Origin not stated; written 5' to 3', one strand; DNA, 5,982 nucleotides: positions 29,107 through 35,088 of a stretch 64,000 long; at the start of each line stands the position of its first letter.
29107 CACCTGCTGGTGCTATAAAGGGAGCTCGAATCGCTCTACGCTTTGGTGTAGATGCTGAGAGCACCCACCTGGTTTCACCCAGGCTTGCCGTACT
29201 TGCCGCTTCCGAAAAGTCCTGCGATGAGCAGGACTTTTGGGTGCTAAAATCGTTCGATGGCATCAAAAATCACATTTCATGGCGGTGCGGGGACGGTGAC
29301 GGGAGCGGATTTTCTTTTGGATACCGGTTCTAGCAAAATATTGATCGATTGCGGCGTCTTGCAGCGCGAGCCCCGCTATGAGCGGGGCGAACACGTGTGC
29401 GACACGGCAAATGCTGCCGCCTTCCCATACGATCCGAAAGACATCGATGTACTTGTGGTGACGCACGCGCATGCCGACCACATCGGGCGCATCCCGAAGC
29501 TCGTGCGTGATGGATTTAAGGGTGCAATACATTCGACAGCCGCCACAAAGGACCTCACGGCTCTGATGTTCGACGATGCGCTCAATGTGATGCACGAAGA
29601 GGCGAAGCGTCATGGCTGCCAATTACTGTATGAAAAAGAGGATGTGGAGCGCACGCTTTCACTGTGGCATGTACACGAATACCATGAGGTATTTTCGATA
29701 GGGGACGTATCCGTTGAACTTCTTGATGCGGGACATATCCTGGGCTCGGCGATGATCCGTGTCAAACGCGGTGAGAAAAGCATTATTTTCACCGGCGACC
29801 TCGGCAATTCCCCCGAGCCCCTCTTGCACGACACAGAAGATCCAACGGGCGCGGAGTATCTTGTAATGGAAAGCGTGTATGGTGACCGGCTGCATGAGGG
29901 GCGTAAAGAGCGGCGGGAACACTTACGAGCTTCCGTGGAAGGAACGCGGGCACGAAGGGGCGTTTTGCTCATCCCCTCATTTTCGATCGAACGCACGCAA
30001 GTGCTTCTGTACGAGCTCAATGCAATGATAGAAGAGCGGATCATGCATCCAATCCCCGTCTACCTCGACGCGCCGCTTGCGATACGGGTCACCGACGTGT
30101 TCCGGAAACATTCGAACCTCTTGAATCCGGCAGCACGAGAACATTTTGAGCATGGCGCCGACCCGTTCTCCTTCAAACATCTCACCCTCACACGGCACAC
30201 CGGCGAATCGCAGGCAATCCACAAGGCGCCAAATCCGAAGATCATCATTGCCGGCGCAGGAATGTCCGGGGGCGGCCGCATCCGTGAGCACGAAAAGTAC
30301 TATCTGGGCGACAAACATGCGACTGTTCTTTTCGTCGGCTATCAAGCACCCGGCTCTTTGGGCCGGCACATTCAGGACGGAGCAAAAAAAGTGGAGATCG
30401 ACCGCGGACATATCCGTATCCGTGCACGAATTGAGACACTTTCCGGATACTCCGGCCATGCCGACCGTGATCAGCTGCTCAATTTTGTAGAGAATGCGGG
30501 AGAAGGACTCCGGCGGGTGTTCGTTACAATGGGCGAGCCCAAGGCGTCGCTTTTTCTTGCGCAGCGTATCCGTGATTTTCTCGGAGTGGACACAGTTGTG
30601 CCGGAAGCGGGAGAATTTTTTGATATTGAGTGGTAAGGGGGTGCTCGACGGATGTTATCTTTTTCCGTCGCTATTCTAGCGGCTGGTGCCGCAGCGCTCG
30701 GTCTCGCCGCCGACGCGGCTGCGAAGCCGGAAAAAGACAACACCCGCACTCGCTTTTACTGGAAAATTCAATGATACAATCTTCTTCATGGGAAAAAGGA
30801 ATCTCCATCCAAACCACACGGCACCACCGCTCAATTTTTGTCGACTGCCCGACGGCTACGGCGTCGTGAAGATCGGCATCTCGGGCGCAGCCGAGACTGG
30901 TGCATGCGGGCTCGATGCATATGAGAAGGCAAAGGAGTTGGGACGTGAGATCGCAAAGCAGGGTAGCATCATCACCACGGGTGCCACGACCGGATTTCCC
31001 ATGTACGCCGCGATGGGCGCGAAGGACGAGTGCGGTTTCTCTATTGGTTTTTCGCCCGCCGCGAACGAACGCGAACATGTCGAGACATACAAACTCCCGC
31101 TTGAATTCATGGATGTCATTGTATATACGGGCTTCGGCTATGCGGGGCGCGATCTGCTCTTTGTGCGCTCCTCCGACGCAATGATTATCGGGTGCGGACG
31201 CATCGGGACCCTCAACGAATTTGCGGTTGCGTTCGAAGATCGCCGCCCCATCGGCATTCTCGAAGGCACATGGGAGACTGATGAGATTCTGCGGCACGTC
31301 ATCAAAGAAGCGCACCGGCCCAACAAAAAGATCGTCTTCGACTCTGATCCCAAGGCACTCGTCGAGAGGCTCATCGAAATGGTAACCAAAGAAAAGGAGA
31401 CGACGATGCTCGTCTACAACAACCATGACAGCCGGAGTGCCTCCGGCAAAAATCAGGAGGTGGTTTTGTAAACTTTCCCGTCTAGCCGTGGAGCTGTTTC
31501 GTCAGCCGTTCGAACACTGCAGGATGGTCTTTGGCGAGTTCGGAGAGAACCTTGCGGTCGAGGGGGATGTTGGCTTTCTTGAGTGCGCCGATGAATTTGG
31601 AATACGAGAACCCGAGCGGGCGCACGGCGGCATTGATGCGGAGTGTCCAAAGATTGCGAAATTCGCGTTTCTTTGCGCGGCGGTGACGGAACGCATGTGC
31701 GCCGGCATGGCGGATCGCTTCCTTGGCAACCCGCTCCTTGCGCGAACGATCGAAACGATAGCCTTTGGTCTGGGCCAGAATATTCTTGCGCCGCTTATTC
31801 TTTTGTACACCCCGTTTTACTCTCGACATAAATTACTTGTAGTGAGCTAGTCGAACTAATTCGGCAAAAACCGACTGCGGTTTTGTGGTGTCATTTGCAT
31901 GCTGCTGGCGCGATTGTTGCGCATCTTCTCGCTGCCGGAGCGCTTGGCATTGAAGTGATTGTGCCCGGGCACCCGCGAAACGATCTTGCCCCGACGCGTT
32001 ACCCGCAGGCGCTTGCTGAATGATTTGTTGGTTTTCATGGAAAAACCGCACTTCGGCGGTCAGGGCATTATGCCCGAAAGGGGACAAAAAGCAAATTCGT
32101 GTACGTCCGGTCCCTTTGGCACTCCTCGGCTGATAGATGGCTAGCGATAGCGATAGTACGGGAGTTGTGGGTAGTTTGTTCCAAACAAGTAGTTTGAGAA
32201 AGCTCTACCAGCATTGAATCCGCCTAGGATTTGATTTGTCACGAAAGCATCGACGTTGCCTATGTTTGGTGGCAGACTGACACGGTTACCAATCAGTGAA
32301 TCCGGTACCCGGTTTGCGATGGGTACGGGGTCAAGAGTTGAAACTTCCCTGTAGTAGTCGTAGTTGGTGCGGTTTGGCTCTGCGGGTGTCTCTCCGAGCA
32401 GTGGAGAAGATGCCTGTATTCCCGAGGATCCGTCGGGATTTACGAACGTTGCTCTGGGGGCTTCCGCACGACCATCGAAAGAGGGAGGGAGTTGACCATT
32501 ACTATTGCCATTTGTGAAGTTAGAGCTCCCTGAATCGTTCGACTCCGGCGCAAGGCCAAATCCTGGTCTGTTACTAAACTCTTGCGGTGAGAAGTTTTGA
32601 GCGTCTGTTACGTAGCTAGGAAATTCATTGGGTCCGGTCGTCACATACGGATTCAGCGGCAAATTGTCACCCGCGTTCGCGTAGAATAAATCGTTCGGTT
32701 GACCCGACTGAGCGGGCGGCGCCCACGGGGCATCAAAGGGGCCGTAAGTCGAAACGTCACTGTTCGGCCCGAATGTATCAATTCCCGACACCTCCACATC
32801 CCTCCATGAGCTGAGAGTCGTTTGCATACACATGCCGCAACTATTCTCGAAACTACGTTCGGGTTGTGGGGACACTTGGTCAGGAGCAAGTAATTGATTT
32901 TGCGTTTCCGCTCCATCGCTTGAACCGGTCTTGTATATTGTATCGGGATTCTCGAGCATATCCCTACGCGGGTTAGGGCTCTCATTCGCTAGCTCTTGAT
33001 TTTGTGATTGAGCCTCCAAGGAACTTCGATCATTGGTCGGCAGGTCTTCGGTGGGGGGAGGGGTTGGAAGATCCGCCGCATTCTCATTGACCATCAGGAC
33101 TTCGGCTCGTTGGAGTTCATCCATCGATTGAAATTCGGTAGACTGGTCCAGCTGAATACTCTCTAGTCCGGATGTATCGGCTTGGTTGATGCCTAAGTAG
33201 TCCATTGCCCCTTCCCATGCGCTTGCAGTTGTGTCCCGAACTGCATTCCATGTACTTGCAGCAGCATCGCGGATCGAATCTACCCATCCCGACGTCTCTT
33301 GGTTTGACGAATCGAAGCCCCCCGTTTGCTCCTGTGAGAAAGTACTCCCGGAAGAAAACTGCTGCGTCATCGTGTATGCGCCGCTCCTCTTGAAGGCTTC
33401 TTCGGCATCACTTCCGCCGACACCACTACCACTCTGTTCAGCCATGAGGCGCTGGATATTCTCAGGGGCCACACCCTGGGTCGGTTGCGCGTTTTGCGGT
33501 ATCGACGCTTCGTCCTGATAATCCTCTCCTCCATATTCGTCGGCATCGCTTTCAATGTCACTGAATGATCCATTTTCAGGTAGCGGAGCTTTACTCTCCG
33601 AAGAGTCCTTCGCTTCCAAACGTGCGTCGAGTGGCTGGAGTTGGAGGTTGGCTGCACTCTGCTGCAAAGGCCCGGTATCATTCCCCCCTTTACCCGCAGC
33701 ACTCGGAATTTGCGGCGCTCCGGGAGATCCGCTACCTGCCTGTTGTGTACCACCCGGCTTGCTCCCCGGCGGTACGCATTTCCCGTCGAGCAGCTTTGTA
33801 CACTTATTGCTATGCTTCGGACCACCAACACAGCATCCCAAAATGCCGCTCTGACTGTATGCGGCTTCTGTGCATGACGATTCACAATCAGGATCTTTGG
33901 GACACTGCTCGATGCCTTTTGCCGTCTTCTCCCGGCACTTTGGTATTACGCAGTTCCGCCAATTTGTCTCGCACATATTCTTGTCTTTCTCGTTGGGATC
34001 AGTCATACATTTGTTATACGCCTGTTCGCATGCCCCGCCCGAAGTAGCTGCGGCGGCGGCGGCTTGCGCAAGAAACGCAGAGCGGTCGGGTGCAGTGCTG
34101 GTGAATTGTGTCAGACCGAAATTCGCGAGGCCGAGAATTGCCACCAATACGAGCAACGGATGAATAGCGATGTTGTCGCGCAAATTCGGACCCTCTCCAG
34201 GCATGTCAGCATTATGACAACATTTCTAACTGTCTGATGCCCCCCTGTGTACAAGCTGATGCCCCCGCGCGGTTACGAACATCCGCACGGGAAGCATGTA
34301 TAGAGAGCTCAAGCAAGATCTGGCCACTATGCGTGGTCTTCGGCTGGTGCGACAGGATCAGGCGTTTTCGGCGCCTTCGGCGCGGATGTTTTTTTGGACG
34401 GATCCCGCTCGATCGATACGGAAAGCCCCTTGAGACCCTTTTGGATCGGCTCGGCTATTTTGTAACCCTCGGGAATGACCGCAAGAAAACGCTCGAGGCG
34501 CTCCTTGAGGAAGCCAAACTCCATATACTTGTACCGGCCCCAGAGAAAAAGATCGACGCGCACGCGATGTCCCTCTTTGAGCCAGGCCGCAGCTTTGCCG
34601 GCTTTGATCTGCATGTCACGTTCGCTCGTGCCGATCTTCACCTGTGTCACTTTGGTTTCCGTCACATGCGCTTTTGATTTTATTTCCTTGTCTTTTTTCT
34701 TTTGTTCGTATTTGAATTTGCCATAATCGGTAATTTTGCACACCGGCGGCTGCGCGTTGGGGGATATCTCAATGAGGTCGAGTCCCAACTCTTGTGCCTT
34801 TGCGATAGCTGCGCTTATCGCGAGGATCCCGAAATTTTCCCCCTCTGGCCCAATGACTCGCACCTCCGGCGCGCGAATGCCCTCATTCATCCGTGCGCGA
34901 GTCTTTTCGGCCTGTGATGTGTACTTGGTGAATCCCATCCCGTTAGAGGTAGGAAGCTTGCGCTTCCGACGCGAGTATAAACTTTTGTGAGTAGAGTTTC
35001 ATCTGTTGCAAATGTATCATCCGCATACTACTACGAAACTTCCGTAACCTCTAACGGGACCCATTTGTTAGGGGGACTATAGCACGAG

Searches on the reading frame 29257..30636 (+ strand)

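Call 21: search_protein_families(library=pfam, proteins=[window:29257-30636:+], max_evalue=0.01)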
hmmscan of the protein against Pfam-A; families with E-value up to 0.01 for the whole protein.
window:29257-30636:+ (459 aa): 5 families
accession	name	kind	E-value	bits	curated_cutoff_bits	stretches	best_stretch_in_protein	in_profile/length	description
PF10996.14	Beta-Casp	-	4.8e-33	114.7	27.7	1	247-372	1-120/120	Beta-Casp domain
PF00753.33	Lactamase_B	-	1.7e-14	54.6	22.7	1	19-193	9-161/196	Metallo-beta-lactamase superfamily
PF07521.17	RMMBL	-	2.1e-13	50.5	21.6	1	386-449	2-63/63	Zn-dependent metallo-hydrolase RNA specificity domain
PF12706.13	Lactamase_B_2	-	2e-07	31.3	27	1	28-190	3-151/200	Beta-lactamase superfamily domain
PF16661.11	Lactamase_B_6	-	7.4e-07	29.2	27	1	20-191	1-171/193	Metallo-beta-lactamase superfamily domain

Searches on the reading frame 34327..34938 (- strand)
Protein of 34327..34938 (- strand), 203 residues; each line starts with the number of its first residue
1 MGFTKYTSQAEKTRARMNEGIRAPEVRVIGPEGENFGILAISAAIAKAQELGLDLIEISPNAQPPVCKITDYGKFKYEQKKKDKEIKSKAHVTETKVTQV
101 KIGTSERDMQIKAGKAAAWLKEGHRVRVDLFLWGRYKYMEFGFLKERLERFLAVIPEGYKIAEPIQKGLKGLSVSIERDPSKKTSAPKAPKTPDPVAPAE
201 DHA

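Call 22: search_protein_families(library=pfam, proteins=[window:34327-34938:-], max_evalue=0.01)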
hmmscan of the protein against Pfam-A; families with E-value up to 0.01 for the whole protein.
window:34327-34938:- (203 aa): 2 families
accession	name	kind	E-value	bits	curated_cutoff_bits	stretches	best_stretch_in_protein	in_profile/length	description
PF05198.21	IF3_N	-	8e-32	109.7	26.9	1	17-85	1-69/70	Translation initiation factor IF-3, N-terminal domain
PF00707.27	IF3_C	-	2e-06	28.1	34.8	1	94-155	2-62/86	Translation initiation factor IF-3, C-terminal domain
